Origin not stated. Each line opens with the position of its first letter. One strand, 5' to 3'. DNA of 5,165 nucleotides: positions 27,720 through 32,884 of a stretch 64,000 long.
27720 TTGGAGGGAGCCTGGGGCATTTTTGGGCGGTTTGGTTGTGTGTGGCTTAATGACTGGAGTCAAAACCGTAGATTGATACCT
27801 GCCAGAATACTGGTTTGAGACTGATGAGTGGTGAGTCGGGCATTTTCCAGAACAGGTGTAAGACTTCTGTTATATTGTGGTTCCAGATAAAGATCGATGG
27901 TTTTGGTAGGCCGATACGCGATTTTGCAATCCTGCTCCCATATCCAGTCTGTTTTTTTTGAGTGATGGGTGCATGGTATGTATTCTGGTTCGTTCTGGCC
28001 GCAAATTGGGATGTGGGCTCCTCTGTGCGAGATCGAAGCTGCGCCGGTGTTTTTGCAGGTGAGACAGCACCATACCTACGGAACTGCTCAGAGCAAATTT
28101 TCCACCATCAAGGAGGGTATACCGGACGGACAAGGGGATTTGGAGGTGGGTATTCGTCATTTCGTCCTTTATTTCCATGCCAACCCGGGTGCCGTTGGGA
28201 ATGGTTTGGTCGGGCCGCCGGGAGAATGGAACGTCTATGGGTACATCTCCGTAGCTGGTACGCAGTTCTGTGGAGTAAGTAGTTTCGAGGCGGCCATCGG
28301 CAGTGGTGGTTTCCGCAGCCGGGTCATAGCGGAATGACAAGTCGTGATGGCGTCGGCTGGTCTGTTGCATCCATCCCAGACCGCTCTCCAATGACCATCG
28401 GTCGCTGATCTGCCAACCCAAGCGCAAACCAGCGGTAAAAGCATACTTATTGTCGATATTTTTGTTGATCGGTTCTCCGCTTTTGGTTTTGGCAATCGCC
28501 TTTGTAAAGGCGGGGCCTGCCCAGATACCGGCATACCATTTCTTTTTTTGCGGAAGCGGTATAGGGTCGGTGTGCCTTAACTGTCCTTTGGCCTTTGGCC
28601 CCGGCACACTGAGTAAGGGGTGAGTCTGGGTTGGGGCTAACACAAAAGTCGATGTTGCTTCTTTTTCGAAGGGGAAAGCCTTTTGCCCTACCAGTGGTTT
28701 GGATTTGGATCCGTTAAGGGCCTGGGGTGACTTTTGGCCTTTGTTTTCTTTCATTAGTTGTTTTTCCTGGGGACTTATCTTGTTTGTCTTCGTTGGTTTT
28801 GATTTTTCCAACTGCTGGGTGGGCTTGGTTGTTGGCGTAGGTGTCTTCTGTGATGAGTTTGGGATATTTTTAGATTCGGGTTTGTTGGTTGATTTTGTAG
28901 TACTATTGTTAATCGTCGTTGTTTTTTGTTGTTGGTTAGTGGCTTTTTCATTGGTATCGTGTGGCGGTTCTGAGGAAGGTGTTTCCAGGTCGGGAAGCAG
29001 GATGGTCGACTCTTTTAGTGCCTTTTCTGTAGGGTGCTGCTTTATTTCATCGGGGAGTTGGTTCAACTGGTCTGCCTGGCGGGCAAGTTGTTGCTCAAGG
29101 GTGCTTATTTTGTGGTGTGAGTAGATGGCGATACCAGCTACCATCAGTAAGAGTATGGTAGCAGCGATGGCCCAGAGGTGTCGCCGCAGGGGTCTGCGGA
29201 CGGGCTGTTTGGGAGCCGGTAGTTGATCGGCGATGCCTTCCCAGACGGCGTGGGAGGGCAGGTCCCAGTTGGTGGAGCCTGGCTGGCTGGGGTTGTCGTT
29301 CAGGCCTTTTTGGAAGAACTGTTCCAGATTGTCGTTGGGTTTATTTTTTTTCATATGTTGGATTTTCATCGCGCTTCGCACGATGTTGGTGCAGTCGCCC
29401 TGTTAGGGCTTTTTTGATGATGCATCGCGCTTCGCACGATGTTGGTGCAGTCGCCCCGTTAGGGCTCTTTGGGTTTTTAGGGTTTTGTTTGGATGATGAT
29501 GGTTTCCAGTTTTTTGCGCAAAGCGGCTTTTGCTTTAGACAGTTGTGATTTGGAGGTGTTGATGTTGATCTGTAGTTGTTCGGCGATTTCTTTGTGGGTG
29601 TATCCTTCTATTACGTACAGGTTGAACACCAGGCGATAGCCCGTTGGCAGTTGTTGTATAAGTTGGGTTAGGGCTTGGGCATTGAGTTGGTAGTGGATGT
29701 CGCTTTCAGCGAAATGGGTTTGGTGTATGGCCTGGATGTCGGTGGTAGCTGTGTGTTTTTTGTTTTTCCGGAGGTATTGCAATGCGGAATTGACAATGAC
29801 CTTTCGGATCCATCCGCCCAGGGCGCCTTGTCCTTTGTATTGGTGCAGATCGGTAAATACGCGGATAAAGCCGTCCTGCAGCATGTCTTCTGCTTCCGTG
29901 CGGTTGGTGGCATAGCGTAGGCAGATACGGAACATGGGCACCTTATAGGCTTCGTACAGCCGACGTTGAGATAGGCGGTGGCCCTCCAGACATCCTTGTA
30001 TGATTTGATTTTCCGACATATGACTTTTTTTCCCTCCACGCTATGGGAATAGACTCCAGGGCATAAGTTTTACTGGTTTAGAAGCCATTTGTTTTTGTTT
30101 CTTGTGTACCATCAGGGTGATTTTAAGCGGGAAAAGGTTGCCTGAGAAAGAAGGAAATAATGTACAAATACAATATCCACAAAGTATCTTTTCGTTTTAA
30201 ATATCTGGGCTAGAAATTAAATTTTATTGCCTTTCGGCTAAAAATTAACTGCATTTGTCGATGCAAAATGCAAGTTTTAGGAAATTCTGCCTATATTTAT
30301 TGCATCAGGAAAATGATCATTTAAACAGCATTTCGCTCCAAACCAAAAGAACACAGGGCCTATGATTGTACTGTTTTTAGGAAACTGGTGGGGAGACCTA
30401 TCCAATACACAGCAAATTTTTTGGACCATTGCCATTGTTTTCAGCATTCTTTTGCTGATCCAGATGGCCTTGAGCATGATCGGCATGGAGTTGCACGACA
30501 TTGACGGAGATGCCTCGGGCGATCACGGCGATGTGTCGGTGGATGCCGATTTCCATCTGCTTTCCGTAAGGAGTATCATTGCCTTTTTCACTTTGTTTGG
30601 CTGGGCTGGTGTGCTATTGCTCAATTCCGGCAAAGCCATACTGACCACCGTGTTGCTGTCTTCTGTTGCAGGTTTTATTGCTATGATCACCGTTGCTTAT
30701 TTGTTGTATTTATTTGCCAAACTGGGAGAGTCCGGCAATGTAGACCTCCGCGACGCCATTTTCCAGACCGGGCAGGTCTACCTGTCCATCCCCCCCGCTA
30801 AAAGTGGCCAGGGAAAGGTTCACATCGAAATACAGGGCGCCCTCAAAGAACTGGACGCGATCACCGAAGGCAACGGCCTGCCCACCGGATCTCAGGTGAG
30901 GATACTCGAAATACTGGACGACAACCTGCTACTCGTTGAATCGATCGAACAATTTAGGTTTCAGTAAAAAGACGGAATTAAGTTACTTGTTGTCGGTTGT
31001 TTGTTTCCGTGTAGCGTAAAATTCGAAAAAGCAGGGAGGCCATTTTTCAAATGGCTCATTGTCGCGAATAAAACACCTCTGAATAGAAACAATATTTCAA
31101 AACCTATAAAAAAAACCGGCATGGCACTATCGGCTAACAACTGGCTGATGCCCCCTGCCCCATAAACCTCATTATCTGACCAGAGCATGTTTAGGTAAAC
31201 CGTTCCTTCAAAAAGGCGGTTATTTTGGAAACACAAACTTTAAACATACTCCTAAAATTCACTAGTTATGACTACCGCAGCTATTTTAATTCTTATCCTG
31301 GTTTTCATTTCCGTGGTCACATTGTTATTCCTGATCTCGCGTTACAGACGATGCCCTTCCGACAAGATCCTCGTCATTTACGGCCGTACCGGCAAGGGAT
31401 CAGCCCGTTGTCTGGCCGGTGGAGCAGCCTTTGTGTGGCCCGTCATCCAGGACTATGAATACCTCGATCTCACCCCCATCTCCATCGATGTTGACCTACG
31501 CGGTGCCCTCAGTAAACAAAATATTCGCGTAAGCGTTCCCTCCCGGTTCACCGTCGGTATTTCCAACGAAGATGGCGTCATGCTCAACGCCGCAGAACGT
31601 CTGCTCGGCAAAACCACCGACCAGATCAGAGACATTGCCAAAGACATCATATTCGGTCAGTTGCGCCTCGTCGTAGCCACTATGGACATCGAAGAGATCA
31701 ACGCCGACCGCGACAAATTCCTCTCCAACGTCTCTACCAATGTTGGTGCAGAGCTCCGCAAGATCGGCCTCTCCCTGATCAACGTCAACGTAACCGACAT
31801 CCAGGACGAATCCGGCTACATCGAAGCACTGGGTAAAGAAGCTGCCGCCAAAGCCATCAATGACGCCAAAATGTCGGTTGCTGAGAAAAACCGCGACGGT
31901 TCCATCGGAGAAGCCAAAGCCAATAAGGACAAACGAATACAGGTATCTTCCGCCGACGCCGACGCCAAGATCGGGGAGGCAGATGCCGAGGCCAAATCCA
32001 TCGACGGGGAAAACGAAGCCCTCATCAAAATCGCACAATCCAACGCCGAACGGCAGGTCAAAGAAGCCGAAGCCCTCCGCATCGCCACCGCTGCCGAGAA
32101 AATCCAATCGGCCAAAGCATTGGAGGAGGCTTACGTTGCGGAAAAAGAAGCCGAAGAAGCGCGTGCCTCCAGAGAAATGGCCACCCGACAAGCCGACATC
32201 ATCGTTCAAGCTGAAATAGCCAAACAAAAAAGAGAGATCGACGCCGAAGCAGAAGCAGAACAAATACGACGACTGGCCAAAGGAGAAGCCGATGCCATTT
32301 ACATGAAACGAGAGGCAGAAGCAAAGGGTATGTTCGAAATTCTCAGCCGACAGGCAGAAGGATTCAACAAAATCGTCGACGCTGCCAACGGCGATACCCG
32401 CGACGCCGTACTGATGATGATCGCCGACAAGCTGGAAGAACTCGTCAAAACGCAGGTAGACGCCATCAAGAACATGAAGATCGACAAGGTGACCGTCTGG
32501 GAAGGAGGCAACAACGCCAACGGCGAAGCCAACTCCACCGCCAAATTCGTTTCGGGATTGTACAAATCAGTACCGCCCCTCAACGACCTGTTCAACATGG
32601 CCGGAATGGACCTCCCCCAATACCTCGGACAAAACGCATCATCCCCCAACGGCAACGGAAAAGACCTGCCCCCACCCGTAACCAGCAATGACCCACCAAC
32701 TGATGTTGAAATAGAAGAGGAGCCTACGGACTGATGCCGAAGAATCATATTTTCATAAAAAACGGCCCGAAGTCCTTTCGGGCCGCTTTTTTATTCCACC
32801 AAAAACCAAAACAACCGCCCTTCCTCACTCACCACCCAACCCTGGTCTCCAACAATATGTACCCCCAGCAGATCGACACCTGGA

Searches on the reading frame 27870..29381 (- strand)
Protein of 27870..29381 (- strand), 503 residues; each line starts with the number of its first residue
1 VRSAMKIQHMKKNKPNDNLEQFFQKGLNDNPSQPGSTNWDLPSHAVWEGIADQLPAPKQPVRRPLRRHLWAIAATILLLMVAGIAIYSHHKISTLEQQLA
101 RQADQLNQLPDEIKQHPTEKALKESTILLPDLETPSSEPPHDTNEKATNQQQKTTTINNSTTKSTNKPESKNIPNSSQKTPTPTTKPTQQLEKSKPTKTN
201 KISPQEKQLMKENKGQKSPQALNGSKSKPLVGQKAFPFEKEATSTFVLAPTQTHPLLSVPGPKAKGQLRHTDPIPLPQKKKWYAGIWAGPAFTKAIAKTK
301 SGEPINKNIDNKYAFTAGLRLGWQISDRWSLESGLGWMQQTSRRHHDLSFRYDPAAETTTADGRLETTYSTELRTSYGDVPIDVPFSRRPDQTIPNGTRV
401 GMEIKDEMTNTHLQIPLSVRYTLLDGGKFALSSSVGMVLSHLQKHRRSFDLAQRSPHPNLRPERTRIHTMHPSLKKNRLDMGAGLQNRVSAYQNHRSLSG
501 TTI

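Call 78: search_protein_families(library=pfam, proteins=[window:27870-29381:-])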
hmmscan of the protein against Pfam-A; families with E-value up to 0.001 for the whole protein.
window:27870-29381:- (503 aa): 1 family
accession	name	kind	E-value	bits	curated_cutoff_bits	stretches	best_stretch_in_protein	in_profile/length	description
PF01389.23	OmpA_membrane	-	0.00056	20.2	21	1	277-368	1-88/180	OmpA-like transmembrane domain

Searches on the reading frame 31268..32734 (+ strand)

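Call 78: search_protein_families(library=pfam, proteins=[window:31268-32734:+])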
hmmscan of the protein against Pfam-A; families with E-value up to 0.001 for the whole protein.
window:31268-32734:+ (488 aa): 1 family
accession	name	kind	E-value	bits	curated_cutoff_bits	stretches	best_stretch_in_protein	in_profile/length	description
PF01145.31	Band_7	-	1.1e-27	97.7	23.6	1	31-208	5-175/176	SPFH domain / Band 7 family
